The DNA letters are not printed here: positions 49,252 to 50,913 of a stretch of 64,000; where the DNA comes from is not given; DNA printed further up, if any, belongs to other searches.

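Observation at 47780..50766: Orphan family-5 solute-binding protein translationally coupled to an MA-clan zinc peptidase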

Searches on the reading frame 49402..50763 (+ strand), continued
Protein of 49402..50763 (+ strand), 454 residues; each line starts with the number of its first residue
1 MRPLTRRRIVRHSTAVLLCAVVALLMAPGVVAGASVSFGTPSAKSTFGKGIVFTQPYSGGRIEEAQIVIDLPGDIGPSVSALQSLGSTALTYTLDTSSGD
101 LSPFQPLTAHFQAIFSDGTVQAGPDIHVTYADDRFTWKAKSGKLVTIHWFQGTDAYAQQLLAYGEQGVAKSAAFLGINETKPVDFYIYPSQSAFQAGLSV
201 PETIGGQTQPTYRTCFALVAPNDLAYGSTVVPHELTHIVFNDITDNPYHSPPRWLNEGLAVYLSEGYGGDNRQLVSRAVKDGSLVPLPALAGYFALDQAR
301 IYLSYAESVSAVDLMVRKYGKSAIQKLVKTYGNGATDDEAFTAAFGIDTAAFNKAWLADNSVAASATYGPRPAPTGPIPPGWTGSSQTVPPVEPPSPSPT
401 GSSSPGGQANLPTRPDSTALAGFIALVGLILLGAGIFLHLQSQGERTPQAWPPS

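Call 52: find_encoding_contigs(protein=P0394, flank=8000, max_places=1)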
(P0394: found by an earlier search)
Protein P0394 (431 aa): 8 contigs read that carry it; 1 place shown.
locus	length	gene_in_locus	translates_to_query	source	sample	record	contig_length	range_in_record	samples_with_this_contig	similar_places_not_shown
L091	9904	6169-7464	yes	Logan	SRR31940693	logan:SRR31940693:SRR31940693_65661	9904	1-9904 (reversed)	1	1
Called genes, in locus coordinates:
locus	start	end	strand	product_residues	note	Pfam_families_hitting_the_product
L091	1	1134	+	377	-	?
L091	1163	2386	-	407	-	PF07690:MFS_1, PF12832:MFS_1_like, PF07690:MFS_1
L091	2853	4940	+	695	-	PF01757:Acyl_transf_3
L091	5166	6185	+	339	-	PF03462:PCRF, PF00472:RF-1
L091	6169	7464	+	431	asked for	PF13485:Peptidase_MA_2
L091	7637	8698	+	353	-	PF01628:HrcA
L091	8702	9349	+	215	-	PF01025:GrpE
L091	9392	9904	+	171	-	?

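Call 76: fold_search(model_id=the predicted structure, library=pdb)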
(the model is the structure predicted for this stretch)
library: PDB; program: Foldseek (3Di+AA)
matches with E <= 10: 1784; with E <= 0.001: 55
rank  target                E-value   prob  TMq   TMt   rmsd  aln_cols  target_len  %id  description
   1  8cgw_A                4.8e-08  1.00  0.36  0.21  12.0       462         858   11  Insulin-regulated aminopeptidase (IRAP) in complex with an allosteric benzopyran-based inhibitor (released 2024-01-31)
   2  7xyo_A                8.8e-07  1.00  0.29  0.26  12.6       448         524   12  Crystal Structure of a M61 aminopeptidase family member from Myxococcus fulvus (released 2023-06-07)
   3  1z1w                  9.3e-07  1.00  0.39  0.25  10.9       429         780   14  Crystal structures of the tricorn interacting facor F3 from Thermoplasma acidophilum, a zinc aminopeptidase in three dif (released 2005-05-31)
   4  8cgp_B                1.0e-06  1.00  0.36  0.21  12.1       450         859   12  Insulin regulated aminopeptidase (IRAP) in complex with an allosteric aryl sulfonamide inhibitor (released 2024-01-31)
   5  3cia_B                1.1e-06  1.00  0.35  0.29  11.9       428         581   12  Crystal structure of cold-aminopeptidase from Colwellia psychrerythraea (released 2008-07-01)
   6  4wz9_A                1.2e-06  1.00  0.39  0.22  13.3       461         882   12  APN1 from Anopheles gambiae (released 2015-06-17)
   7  4wz9_B                1.2e-06  1.00  0.36  0.20  12.1       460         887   12  APN1 from Anopheles gambiae (released 2015-06-17)
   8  8cgw_B                1.3e-06  1.00  0.35  0.21  12.4       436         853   13  Insulin-regulated aminopeptidase (IRAP) in complex with an allosteric benzopyran-based inhibitor (released 2024-01-31)
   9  8p0i_B                2.2e-06  1.00  0.36  0.21  12.2       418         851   12  Crystal structure of the open conformation of insulin-regulated aminopeptidase in complex with a small-MW inhibitor (released 2024-09-04)
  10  4z7i_B                2.6e-06  1.00  0.33  0.20  12.3       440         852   11  Crystal structure of insulin regulated aminopeptidase in complex with ligand (released 2015-08-26)
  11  4fgm                  3.8e-06  1.00  0.38  0.31  10.5       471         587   12  Crystal structure of the aminopeptidase N family protein Q5QTY1 from Idiomarina loihiensis. Northeast Structural Genomic (released 2012-08-01)
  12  6ifg_B                3.8e-06  1.00  0.34  0.35  12.3       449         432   11  Crystal structure of M1 zinc metallopeptidase E323A mutant bound to Tyr-ser-ala substrate from Deinococcus radiodurans (released 2019-09-25)
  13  3qnf_B                4.8e-06  1.00  0.39  0.24  13.8       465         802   10  Crystal structure of the open state of human endoplasmic reticulum aminopeptidase 1 ERAP1 (released 2011-02-23)
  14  3mdj_A                4.8e-06  1.00  0.35  0.22  12.2       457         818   10  ER Aminopeptidase, ERAP1, Bound to the Zinc Aminopeptidase Inhibitor, Bestatin (released 2011-03-30)
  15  3cia_A                5.0e-06  1.00  0.34  0.28  12.4       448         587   13  Crystal structure of cold-aminopeptidase from Colwellia psychrerythraea (released 2008-07-01)
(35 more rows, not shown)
